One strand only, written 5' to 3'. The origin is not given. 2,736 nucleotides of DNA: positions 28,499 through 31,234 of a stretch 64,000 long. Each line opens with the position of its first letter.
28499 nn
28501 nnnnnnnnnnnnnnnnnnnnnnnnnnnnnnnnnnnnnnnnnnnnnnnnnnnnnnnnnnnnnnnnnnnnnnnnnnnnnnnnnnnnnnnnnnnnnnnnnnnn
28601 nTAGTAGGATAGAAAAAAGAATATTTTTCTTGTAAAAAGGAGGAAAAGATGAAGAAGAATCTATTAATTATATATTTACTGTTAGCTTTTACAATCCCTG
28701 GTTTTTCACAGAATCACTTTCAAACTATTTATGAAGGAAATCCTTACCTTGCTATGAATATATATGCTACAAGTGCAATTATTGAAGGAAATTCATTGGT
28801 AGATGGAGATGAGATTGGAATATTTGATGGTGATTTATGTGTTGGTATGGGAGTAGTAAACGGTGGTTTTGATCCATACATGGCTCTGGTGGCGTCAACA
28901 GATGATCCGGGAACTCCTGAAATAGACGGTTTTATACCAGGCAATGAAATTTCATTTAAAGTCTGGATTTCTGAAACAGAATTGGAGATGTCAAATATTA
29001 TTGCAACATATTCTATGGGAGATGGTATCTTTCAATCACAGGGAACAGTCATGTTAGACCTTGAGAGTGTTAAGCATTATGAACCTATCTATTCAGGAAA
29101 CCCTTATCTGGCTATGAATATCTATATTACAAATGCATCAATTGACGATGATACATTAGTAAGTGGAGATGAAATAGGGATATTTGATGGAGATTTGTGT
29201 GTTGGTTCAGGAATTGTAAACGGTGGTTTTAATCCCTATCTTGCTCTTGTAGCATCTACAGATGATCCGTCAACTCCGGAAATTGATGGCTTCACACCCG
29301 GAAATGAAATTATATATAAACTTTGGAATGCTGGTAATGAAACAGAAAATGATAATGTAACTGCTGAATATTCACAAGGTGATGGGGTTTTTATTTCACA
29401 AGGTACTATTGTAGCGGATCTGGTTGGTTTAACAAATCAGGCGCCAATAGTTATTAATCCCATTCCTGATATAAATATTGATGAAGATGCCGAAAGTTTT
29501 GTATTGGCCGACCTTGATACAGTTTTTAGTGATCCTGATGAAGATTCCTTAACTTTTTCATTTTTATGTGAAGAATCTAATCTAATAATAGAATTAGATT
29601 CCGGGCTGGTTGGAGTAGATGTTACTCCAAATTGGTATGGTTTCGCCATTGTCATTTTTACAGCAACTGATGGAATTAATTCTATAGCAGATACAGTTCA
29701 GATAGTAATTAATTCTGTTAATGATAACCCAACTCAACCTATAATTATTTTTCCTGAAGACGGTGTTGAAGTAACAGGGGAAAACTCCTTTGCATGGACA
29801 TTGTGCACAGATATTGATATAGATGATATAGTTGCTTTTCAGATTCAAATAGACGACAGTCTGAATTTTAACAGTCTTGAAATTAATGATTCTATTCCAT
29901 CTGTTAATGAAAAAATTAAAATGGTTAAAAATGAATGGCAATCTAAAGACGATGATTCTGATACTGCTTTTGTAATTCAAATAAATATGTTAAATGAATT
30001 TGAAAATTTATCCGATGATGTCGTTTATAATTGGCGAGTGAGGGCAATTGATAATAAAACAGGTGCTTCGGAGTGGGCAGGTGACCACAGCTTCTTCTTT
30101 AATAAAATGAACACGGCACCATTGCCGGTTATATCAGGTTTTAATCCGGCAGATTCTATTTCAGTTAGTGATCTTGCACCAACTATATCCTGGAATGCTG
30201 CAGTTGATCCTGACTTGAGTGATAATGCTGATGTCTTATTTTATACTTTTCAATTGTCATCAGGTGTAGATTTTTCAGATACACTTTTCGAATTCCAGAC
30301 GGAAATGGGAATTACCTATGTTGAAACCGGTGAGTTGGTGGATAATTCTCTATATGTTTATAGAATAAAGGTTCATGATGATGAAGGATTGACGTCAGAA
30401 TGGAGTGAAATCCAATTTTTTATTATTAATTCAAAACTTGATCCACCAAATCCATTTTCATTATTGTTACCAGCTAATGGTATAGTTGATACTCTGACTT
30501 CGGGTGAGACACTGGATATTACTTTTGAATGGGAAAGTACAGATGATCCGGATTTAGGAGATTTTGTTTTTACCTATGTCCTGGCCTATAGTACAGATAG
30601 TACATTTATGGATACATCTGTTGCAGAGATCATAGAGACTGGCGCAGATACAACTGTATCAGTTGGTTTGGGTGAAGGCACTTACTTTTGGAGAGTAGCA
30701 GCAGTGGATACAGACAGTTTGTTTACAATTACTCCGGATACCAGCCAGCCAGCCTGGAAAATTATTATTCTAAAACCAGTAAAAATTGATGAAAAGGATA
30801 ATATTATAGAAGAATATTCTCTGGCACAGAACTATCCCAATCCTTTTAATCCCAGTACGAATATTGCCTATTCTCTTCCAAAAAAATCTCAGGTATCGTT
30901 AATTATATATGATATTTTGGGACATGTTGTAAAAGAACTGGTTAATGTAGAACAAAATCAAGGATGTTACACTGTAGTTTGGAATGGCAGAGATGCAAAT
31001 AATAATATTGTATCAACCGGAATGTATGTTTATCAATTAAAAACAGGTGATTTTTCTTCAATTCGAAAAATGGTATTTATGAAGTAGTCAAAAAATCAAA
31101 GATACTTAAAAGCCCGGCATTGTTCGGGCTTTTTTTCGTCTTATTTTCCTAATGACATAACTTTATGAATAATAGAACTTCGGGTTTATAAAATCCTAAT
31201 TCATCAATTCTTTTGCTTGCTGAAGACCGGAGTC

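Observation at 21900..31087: Two adjacent giant T9SS cargo genes share four copies of an unrecognised ~115-aa domain with high nucleotide identity, plus a perfect 48-nt internal tandem repeat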

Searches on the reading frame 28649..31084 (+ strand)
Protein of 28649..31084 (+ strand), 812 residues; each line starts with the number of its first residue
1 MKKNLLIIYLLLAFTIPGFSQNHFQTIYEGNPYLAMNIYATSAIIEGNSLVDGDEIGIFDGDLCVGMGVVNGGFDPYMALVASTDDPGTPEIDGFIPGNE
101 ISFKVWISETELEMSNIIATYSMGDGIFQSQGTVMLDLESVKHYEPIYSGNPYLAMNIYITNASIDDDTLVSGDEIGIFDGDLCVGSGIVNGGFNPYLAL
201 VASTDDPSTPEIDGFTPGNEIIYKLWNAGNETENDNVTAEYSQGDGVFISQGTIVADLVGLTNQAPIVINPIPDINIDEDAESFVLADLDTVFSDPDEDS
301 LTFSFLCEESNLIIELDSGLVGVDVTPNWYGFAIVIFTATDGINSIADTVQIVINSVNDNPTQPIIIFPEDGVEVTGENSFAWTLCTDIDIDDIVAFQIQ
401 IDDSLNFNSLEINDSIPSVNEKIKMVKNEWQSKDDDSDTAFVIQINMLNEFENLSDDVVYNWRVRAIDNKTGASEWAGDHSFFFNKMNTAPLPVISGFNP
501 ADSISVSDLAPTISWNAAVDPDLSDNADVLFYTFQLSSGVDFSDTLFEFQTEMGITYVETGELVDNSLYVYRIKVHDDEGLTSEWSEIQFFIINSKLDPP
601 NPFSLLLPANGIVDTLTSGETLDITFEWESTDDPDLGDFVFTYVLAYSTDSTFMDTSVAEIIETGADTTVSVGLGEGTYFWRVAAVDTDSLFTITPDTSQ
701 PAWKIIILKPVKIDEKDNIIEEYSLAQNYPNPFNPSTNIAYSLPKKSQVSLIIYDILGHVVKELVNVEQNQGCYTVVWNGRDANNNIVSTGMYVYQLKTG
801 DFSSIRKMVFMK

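Call 4: search_protein_families(library=pfam, proteins=[window:28649-31084:+], max_evalue=0.1)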
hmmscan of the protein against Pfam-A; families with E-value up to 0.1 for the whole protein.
window:28649-31084:+ (812 aa): 4 families
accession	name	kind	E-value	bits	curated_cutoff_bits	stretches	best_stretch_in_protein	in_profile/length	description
PF25788.1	Ig_Rha78A_N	-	9.4e-09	35.9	27.4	1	380-482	21-99/105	Rha78A-like, N-terminal immunoglobulin domain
PF13860.13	FlgD_ig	-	2.7e-08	34.1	27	1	738-798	13-74/79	FlgD Ig-like domain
PF18962.6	Por_Secre_tail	-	5.7e-06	27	27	1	729-809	2-74/75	Secretion system C-terminal sorting domain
PF13585.12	CHU_C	-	0.029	14.9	27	1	745-799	25-72/86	CHU_C Type IX secretion signal domain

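Call 8: search_protein_families(library=ncbifam, proteins=[window:28649-31084:+], max_evalue=1)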
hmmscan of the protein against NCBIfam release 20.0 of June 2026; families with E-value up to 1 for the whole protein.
window:28649-31084:+ (812 aa): 10 families
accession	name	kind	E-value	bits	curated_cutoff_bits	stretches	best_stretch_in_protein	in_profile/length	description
TIGR04183.1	Por_Secre_tail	domain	3.6e-09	36.5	23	1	729-809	2-70/72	T9SS type A sorting domain-containing protein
NF033707.1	T9SS_sortase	equivalog_domain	1.5e-07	29.5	420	1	726-798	999-1076/1095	type IX secretion system sortase PorU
NF038113.1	T9SSA_dep_M36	equivalog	2.1e-05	22.9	885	1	725-809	792-867/869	T9SS-dependent M36 family metallopeptidase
NF012211.1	tand_rpt_95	domain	0.0004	20.3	90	1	277-363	2-93/98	tandem-95 repeat protein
NF005176.1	PRK06655.1-1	equivalog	0.00096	19.1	230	1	744-799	94-149/197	flagellar hook assembly protein FlgD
NF009276.0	PRK12633.1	equivalog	0.012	15.3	383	1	742-801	123-183/234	flagellar basal body rod modification protein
NF041572.1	rhamnosid_Flavobac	equivalog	0.012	13.7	1800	1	562-592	101-131/946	alpha-L-rhamnosidase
NF009452.0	PRK12812.1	equivalog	0.013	14.8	258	1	746-796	151-203/289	flagellar basal body rod modification protein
NF009453.0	PRK12813.1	equivalog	0.041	13.4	264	1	747-798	124-172/223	flagellar basal body rod modification protein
NF009277.0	PRK12634.1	equivalog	0.11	12.6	333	1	748-795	123-170/221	flagellar basal body rod modification protein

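Call 31: find_related_loci(query=window:28649-31084:+, collection=genome_contigs, flank=10000)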
Query window:28649-31084:+ (812 aa) in genome_contigs; peptide patterns used: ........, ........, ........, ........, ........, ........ (x = any residue, [..] = any of these).
97 stretches matched a pattern, but none encodes a relative of the query by tblastn (E <= 1e-3).

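Call 45: search_solved_structures(query=window:28649-31084:+, max_evalue=0.1)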
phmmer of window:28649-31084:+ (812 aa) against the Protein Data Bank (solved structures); distinct sequences matched with E-value up to 0.1: 1.
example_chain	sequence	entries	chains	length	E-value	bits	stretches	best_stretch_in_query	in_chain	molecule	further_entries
3osv_A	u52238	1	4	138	0.0017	19.7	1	737-800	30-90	Flagellar basal-body rod modification protein FlgD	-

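Call 52: find_encoding_contigs(protein=window:28649-31084:+, flank=10000, max_places=6)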
Protein window:28649-31084:+ (812 aa): 4 contigs read that carry it; 3 places shown.
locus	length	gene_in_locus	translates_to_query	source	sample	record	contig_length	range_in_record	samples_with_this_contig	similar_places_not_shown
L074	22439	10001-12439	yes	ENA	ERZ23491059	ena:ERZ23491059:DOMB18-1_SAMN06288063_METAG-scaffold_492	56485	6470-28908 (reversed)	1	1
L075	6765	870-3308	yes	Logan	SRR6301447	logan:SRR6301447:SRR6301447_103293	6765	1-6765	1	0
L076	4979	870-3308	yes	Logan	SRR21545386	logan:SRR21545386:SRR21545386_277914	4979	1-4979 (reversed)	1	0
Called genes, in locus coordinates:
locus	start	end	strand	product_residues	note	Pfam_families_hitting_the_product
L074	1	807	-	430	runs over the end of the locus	PF01590:GAF, PF13185:GAF_2, PF07228:SpoIIE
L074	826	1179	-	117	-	PF01740:STAS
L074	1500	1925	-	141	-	PF13581:HATPase_c_2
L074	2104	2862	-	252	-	PF00481:PP2C, PF13672:PP2C_2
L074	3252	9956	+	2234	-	PF13385:Laminin_G_3, PF13860:FlgD_ig, PF18962:Por_Secre_tail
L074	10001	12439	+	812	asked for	PF25788:Ig_Rha78A_N (faint), PF13860:FlgD_ig (weak), PF18962:Por_Secre_tail (weak)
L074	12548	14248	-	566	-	PF02463:SMC_N, PF13476:AAA_23, PF13304:AAA_21 (faint)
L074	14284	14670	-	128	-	PF04892:VanZ-LLP1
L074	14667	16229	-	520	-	PF03853:YjeF_N, PF01256:Carb_kinase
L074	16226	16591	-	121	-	PF01648:ACPS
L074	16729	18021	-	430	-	PF14559:TPR_19, PF21033:RMD1-3 (weak), PF07719:TPR_2 (weak), PF13181:TPR_8 (weak), PF13432:TPR_16, PF13424:TPR_12, PF00515:TPR_1, PF13181:TPR_8, +20 more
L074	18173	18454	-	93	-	PF03840:SecG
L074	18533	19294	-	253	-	PF00121:TIM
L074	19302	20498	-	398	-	PF00162:PGK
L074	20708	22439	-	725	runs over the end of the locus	PF09371:Tex_N, PF22706:Tex_central_region, PF14639:YqgF (weak), PF16921:Tex_YqgF, PF14635:HHH_7 (weak), PF12836:HHH_3, PF17674:HHH_9, PF00575:S1, +2 more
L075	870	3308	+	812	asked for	PF25788:Ig_Rha78A_N (faint), PF13860:FlgD_ig (weak), PF18962:Por_Secre_tail (weak)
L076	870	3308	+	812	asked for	PF25788:Ig_Rha78A_N (faint), PF13860:FlgD_ig (weak), PF18962:Por_Secre_tail (weak)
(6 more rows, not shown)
